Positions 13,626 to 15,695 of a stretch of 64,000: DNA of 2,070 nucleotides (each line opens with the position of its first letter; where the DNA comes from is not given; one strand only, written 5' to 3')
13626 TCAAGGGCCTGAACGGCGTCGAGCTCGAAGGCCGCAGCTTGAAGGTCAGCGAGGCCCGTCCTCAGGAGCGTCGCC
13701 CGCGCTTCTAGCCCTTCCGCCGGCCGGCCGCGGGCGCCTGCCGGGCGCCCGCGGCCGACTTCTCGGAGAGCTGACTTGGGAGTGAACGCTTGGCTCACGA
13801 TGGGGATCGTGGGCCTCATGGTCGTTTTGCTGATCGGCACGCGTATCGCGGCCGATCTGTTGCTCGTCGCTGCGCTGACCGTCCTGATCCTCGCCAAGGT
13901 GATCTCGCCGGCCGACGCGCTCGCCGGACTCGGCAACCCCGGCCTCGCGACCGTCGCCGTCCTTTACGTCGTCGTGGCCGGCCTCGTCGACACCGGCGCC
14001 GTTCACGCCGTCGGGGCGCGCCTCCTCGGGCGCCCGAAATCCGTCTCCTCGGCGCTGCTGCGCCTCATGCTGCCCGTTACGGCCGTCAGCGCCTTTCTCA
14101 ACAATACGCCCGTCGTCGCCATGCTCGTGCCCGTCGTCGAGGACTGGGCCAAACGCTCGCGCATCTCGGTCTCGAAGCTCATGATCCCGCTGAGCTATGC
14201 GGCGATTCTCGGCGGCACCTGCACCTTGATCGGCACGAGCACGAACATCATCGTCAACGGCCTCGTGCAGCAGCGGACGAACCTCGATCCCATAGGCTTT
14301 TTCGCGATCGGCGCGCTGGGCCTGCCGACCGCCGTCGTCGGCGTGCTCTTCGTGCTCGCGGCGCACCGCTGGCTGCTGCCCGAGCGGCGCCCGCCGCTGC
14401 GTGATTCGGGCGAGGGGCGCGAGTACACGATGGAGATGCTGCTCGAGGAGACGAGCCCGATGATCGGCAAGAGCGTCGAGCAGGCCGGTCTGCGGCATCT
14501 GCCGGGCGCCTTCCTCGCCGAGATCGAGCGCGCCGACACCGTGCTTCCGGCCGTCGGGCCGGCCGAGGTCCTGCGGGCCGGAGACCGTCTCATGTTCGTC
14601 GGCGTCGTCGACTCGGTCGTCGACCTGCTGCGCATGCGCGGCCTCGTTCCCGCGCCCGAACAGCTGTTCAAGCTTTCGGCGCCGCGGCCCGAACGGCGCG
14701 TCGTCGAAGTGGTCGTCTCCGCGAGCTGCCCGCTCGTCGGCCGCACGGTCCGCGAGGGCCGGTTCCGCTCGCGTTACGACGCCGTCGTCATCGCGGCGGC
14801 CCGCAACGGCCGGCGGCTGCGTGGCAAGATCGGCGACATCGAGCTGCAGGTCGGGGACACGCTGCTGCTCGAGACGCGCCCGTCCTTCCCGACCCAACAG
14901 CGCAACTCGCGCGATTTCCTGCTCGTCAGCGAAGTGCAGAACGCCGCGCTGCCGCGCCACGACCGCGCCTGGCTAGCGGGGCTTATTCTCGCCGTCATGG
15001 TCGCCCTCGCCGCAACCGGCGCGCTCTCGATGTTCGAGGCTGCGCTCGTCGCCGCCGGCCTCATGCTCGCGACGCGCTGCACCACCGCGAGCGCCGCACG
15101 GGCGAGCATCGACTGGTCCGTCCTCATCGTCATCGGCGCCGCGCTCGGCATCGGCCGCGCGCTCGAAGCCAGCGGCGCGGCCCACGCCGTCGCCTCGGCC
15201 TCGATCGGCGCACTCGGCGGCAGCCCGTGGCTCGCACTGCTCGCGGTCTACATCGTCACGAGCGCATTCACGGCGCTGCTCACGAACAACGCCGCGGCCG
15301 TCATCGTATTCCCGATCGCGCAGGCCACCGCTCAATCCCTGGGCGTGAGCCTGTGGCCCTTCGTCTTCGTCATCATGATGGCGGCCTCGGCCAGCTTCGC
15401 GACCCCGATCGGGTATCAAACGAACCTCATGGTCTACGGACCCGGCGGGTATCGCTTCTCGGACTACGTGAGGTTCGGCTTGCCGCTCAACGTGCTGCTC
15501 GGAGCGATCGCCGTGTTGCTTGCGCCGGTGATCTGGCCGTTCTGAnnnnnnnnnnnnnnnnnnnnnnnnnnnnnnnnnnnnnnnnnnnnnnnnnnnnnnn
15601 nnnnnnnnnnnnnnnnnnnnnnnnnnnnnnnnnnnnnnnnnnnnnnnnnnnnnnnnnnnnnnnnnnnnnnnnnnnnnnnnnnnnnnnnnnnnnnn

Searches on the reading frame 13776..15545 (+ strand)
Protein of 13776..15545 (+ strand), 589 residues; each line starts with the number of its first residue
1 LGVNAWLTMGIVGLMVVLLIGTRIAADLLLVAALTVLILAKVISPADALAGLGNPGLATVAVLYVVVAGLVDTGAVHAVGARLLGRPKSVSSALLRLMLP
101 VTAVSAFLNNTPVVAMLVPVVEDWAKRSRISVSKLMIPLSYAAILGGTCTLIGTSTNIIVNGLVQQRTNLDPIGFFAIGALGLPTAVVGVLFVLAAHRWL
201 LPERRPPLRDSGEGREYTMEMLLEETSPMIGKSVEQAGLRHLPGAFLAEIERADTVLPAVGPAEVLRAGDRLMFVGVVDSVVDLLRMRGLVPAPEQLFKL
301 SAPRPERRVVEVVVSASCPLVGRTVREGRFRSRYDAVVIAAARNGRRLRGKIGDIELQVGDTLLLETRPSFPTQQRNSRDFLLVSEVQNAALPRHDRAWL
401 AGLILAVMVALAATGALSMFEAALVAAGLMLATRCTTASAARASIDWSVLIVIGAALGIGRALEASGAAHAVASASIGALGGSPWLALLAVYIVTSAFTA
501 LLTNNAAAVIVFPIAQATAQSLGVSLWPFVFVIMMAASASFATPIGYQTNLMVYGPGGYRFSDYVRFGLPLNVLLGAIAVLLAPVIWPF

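Call 10: search_protein_families(library=pfam, proteins=[window:13776-15545:+])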
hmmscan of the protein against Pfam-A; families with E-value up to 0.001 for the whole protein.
window:13776-15545:+ (589 aa): 4 families
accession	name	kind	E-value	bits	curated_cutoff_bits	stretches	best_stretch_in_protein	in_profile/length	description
PF03600.22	CitMHS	-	3.6e-73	247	31.9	2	17-535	2-335/336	Citrate transporter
PF02080.26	TrkA_C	-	7.7e-21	74.2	27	2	309-369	1-60/71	TrkA-C domain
PF00939.25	Na_sulph_symp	-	2.7e-07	30.4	27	1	421-587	295-466/472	Sodium:sulfate symporter transmembrane region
PF06808.19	DctM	-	0.00062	19.1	23.8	1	427-547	253-373/413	Tripartite ATP-independent periplasmic transporter, DctM component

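Call 49: find_homologous_proteins(query=window:13776-15545:+, max_evalue=1e-100)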
Query window:13776-15545:+ (589 aa): 7869 proteins with E <= 1e-100 among 8000 candidates; the best 120 are listed.
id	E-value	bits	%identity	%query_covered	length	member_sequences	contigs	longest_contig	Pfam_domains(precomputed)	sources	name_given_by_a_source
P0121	0.0e+0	1233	100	100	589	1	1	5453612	PF00939.26,PF02080.27,PF03600.23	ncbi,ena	-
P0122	0.0e+0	1131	92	99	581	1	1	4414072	PF00939.26,PF02080.27,PF03600.23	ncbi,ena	-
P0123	0.0e+0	1069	85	100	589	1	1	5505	PF02080.27,PF03600.23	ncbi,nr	ncbi:MAG TPA: SLC13 family permease [Gammaproteobacteria bacterium]|nr:SLC13 family permease [Gammap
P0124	0.0e+0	1063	84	100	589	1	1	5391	PF00939.26,PF02080.27,PF06808.19,PF03600.23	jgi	jgi:di/tricarboxylate transporter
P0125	0.0e+0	1054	83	100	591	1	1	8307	PF00939.26,PF02080.27,PF06808.19,PF03600.23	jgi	jgi:di/tricarboxylate transporter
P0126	0.0e+0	1032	80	100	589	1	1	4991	PF00939.26,PF02080.27,PF03600.23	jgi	jgi:di/tricarboxylate transporter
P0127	0.0e+0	1017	82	97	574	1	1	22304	PF00939.26,PF02080.27,PF06808.19,PF03600.23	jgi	jgi:di/tricarboxylate transporter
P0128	2.6e-297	1005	81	97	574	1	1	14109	PF00939.26,PF02080.27,PF06808.19,PF03600.23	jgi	jgi:di/tricarboxylate transporter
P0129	1.7e-292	989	78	100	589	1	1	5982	PF00939.26,PF02080.27,PF03600.23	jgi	-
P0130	1.6e-291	986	77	100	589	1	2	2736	PF00939.26,PF02080.27,PF03600.23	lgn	-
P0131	1.0e-288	977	77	100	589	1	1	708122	PF00939.26,PF02080.27,PF03600.23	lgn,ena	-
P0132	1.7e-288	976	77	100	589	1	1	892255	PF00939.26,PF02080.27,PF03600.23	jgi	-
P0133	4.2e-286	968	76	100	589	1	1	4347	PF00939.26,PF02080.27,PF03600.23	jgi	jgi:di/tricarboxylate transporter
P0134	7.7e-286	967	77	100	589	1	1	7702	PF02080.27,PF03600.23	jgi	jgi:di/tricarboxylate transporter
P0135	5.9e-285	965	76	100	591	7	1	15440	PF00939.26,PF02080.27,PF03600.23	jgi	-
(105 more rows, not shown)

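Call 50: find_encoding_contigs(protein=P0122, flank=10000, max_places=1)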
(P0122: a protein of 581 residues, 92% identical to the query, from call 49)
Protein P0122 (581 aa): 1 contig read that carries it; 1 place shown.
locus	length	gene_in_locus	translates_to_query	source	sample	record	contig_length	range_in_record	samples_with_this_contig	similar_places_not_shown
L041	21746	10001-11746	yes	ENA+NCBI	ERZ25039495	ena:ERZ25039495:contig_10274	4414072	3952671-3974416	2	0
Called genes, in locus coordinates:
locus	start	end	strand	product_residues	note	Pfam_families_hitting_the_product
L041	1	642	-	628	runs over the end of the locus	PF07715:Plug, PF00593:TonB_dep_Rec_b-barrel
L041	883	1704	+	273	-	-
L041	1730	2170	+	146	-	PF19649:DUF6152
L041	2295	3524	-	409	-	PF00355:Rieske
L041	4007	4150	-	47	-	-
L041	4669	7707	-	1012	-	PF13517:FG-GAP_3, PF13517:FG-GAP_3, PF01839:FG-GAP (weak), PF13517:FG-GAP_3, PF05345:He_PIG, PF17963:Big_9 (weak), PF05345:He_PIG, PF17963:Big_9 (weak), +1 more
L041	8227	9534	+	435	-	PF00270:DEAD, PF04851:ResIII (weak), PF00271:Helicase_C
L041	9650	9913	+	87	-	PF00076:RRM_1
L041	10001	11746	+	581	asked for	PF03600:CitMHS, PF02080:TrkA_C, PF00939:Na_sulph_symp (weak)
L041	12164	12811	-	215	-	PF13302:Acetyltransf_3, PF00583:Acetyltransf_1 (weak)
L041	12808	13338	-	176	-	PF01661:Macro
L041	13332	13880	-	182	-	PF13302:Acetyltransf_3, PF13420:Acetyltransf_4, PF00583:Acetyltransf_1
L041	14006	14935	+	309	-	PF03446:NAD_binding_2, PF03807:F420_oxidored (weak), PF14833:NAD_binding_11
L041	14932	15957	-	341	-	PF01408:GFO_IDH_MocA, PF03447:NAD_binding_3 (faint), PF02894:GFO_IDH_MocA_C, PF22725:GFO_IDH_MocA_C3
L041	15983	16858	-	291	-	PF03446:NAD_binding_2, PF03807:F420_oxidored, PF14833:NAD_binding_11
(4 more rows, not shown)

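Call 51: find_encoding_contigs(protein=P0127, flank=4000, max_places=1)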
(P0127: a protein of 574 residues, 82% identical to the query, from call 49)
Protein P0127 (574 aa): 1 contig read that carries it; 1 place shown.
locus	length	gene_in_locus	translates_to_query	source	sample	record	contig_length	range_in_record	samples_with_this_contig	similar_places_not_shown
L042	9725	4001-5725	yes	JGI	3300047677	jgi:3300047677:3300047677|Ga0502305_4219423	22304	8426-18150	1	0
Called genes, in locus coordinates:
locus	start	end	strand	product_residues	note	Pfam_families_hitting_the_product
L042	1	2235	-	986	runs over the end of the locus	PF20242:Emfourin (faint), PF13517:FG-GAP_3, PF17963:Big_9 (faint), PF13517:FG-GAP_3, PF13517:FG-GAP_3, PF01839:FG-GAP (weak), PF13517:FG-GAP_3 (weak), PF05345:He_PIG, +1 more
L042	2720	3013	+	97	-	-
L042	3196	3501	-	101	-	-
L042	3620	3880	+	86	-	PF00076:RRM_1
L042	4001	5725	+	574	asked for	PF03600:CitMHS, PF02080:TrkA_C, PF00939:Na_sulph_symp (weak), PF06808:DctM (weak)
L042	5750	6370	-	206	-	PF13302:Acetyltransf_3, PF00583:Acetyltransf_1 (weak)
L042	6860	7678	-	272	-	PF00561:Abhydrolase_1, PF12146:Hydrolase_4, PF12697:Abhydrolase_6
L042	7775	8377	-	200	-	-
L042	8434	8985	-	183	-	PF03358:FMN_red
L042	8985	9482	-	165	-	PF13302:Acetyltransf_3, PF00583:Acetyltransf_1, PF13420:Acetyltransf_4 (weak)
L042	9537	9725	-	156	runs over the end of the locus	PF13577:SnoaL_4, PF14534:DUF4440 (weak)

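Call 52: find_encoding_contigs(protein=P0125, flank=4000, max_places=1)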
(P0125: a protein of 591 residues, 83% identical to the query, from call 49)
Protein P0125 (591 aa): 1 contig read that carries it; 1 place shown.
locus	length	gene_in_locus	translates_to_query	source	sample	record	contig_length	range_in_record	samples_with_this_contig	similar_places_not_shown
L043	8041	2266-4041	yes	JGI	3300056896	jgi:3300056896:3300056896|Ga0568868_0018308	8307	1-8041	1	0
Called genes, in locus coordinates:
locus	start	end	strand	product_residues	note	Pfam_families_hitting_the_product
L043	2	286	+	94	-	?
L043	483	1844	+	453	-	PF00270:DEAD, PF04851:ResIII (weak), PF00271:Helicase_C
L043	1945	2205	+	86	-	PF00076:RRM_1, PF13893:RRM_5 (weak), PF16842:RRM_occluded (weak)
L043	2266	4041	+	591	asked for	PF03600:CitMHS, PF02080:TrkA_C, PF06808:DctM (weak), PF00939:Na_sulph_symp (weak)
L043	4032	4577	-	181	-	PF00034:Cytochrom_C, PF13442:Cytochrome_CBB3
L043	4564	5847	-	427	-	PF00174:Oxidored_molyb, PF03404:Mo-co_dimer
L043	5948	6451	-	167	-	-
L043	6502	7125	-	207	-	PF13302:Acetyltransf_3, PF00583:Acetyltransf_1 (weak)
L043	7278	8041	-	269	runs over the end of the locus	PF00106:adh_short, PF08659:KR (weak), PF13561:adh_short_C2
